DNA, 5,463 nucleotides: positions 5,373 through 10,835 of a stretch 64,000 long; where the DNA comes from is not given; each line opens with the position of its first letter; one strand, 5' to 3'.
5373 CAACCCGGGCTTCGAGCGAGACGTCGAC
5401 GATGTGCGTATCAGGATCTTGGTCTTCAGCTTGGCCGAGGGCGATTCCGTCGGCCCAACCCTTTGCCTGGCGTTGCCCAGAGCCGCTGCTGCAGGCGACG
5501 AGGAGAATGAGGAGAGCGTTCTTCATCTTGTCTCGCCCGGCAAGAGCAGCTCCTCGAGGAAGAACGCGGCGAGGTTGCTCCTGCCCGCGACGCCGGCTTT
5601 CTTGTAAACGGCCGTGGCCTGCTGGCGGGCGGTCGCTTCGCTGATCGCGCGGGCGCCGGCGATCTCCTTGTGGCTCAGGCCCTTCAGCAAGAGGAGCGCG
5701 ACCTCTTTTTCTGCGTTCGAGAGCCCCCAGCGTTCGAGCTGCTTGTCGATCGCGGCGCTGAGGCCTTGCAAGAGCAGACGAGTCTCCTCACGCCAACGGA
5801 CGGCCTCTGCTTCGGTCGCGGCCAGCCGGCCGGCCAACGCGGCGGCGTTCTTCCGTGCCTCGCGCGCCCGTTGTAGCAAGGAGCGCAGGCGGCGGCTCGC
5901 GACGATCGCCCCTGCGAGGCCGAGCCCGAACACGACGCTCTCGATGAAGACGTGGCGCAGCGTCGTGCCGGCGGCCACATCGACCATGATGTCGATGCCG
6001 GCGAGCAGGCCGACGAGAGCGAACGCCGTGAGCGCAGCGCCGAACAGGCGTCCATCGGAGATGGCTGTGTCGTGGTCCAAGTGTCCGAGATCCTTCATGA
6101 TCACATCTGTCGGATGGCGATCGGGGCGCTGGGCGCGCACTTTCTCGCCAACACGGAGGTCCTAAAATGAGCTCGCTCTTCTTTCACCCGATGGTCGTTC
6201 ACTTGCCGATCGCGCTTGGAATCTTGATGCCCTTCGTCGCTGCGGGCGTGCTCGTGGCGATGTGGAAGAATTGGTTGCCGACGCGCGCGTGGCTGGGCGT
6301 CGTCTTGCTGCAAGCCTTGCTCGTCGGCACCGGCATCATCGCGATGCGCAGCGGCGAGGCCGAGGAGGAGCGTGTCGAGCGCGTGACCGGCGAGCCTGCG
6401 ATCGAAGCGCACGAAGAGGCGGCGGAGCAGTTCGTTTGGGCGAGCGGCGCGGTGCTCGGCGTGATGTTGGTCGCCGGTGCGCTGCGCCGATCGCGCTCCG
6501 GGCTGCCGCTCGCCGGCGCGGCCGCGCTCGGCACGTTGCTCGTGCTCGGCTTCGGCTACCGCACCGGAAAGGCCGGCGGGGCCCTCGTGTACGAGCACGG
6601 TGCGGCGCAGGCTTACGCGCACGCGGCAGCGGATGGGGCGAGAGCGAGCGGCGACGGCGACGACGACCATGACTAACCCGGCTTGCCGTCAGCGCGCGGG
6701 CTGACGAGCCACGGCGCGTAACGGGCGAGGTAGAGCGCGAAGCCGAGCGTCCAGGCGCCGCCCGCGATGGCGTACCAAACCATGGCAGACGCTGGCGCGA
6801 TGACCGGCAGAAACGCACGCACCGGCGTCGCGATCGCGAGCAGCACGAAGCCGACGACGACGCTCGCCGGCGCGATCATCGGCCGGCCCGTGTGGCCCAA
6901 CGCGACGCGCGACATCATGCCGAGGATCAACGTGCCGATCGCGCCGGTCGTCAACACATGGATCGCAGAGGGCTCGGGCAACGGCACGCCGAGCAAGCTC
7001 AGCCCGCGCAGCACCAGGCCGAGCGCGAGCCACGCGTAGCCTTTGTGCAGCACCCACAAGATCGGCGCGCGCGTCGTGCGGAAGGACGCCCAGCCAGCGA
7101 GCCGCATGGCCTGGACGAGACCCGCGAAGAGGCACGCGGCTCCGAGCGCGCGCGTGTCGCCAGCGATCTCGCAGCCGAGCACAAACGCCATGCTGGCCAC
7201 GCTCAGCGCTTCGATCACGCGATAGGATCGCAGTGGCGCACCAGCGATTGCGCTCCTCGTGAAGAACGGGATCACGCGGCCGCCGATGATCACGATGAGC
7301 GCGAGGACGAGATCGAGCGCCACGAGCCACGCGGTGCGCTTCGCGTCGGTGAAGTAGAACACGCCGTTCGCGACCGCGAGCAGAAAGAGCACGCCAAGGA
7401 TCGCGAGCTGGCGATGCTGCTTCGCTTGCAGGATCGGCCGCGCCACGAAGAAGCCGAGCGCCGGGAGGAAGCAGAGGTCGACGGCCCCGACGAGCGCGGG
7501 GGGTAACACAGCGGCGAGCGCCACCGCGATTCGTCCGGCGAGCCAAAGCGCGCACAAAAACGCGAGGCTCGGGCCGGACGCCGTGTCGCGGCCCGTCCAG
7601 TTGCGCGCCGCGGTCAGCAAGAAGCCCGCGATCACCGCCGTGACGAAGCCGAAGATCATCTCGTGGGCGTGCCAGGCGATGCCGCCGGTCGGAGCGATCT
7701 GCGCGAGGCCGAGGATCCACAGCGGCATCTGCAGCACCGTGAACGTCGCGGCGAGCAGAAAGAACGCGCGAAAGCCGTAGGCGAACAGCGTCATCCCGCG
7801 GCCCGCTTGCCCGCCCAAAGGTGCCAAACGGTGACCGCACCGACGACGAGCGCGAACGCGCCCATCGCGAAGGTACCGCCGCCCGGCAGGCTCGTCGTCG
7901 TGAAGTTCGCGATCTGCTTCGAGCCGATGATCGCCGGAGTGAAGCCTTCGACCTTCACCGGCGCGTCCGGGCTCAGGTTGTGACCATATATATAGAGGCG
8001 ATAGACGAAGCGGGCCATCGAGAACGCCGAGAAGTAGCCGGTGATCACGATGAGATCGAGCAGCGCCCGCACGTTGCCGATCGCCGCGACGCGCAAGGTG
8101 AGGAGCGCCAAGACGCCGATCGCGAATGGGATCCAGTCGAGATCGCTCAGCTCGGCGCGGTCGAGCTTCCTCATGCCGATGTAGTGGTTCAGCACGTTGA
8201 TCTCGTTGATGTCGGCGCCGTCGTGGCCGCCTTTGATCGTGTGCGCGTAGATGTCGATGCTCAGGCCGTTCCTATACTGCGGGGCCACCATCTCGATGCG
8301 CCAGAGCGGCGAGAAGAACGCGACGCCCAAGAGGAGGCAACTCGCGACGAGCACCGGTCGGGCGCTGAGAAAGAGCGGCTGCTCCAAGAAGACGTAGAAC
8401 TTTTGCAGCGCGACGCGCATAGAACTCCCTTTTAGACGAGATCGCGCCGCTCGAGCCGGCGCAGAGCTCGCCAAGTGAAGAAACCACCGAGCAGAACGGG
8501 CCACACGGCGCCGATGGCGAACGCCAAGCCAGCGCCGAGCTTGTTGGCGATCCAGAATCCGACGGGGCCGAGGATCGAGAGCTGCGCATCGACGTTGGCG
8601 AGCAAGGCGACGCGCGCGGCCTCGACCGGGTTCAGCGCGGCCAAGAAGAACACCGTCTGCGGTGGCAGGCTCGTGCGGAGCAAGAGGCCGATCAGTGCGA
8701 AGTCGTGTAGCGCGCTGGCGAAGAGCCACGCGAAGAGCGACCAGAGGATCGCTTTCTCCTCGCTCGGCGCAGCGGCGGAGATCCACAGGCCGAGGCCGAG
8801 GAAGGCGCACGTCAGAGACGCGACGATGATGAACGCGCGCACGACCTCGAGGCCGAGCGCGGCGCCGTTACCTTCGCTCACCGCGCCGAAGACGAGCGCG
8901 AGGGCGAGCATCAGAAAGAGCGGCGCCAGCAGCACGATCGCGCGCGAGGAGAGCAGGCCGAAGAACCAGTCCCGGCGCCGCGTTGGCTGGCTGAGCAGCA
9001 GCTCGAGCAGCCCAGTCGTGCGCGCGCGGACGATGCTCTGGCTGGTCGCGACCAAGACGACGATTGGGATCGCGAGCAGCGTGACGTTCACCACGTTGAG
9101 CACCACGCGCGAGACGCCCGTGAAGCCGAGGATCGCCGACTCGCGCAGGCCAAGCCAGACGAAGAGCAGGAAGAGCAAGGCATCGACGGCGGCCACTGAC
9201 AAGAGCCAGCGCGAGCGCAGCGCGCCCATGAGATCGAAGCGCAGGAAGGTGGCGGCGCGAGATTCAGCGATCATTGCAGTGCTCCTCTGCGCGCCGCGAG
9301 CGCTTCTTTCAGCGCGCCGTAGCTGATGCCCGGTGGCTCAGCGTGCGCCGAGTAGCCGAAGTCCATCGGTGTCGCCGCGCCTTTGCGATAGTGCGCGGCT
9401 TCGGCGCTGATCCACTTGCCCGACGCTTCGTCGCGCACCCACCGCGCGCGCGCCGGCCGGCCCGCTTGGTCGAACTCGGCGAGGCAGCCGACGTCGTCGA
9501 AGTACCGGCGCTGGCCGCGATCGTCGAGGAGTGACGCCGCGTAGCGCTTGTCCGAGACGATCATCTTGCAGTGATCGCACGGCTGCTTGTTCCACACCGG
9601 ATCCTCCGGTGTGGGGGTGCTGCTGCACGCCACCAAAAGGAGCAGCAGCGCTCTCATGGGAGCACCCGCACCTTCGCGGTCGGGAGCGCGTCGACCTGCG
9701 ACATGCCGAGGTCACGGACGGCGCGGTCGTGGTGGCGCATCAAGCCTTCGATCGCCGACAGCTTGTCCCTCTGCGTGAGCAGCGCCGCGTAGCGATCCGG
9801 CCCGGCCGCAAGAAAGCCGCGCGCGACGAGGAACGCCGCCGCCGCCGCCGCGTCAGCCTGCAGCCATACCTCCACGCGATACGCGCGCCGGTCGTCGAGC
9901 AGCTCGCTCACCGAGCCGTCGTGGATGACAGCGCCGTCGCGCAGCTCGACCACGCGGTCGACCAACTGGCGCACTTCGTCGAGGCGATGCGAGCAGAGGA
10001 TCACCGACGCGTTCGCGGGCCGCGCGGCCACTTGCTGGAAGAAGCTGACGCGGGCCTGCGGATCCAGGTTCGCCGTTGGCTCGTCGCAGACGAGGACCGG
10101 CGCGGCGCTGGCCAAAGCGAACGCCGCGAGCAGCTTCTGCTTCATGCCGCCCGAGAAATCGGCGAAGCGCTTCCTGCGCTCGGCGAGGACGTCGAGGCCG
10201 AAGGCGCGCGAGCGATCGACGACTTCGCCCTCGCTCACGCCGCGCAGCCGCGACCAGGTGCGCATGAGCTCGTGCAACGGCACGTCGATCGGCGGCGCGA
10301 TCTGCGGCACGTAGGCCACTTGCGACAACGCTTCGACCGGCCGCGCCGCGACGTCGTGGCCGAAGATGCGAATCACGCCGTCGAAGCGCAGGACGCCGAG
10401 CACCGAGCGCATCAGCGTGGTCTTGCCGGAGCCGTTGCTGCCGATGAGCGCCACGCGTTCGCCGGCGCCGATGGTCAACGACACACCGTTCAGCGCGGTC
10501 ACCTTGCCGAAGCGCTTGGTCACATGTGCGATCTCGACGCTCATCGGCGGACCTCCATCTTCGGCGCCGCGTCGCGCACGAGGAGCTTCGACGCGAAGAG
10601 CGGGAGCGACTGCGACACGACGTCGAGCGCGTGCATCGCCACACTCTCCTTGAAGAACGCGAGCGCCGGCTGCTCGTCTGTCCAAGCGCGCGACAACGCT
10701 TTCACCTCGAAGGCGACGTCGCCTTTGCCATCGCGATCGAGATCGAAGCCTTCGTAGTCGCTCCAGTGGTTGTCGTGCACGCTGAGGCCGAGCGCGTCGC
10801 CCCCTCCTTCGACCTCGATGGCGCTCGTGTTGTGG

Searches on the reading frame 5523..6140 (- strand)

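Call 20: search_protein_families(library=pfam, proteins=[window:5523-6140:-], max_evalue=0.001)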
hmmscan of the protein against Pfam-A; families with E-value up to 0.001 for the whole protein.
window:5523-6140:- (205 aa): 1 family
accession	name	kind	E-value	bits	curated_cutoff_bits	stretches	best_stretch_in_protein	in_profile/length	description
PF00196.25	GerE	-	1.1e-06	28.6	23.5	1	140-192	3-55/57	Bacterial regulatory proteins, luxR family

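Call 79: search_protein_families(library=ncbifam, proteins=[window:5523-6140:-], max_evalue=0.001)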
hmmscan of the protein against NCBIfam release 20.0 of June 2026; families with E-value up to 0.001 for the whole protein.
window:5523-6140:- (205 aa): 5 families
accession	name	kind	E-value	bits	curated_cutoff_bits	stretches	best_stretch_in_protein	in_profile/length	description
NF047608.1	LIC13292_fam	subfamily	6e-20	72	200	1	127-203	90-165/166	LIC13292 family transcriptional regulator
NF052445.1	RespRegMctR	equivalog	5.2e-05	22.7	300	1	137-197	142-202/205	two-component system response regulator MctR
NF041830.1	RR_TF_ErdR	exception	0.00036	20.3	390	1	147-196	158-206/213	response regulator transcription factor ErdR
NF047785.1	respo_reg_MadR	equivalog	0.00063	19.1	300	0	135-189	144-198/209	MadR family response regulator transcription factor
TIGR02937.1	sigma70-ECF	superfamily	0.00092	18.9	42.9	0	82-181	61-160/165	sigma-70 family RNA polymerase sigma factor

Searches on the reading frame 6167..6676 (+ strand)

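Call 20: search_protein_families(library=pfam, proteins=[window:6167-6676:+], max_evalue=0.001)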
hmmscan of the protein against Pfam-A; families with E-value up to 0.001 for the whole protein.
window:6167-6676:+ (169 aa): 1 family
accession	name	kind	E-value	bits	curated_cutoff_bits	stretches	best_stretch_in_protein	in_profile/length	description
PF09990.14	DUF2231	-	7.6e-07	29.7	26.4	1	6-146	4-135/139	Predicted membrane protein (DUF2231)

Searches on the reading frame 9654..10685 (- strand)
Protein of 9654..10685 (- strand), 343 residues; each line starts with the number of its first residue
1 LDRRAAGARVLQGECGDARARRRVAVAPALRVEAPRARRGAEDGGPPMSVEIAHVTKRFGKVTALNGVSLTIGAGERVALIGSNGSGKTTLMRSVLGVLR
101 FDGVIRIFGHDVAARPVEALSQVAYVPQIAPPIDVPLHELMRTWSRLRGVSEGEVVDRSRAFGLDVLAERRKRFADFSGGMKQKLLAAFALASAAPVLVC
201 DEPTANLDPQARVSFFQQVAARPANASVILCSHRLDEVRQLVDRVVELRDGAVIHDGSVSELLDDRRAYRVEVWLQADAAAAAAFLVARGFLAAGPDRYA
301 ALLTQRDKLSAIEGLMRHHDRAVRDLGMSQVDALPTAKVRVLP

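Call 20: search_protein_families(library=pfam, proteins=[window:9654-10685:-], max_evalue=0.001)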
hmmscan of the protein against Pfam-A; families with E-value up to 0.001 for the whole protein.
window:9654-10685:- (343 aa): 3 families
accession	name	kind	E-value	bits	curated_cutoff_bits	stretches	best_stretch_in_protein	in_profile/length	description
PF00005.33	ABC_tran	-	2.7e-20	73.8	25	1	65-205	1-137/137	ABC transporter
PF13304.12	AAA_21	-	3.8e-11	44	27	1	174-233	235-298/304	AAA domain, putative AbiEii toxin, Type IV TA system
PF02463.25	SMC_N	-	3.5e-06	27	40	0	178-246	138-209/220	RecF/RecN/SMC N terminal domain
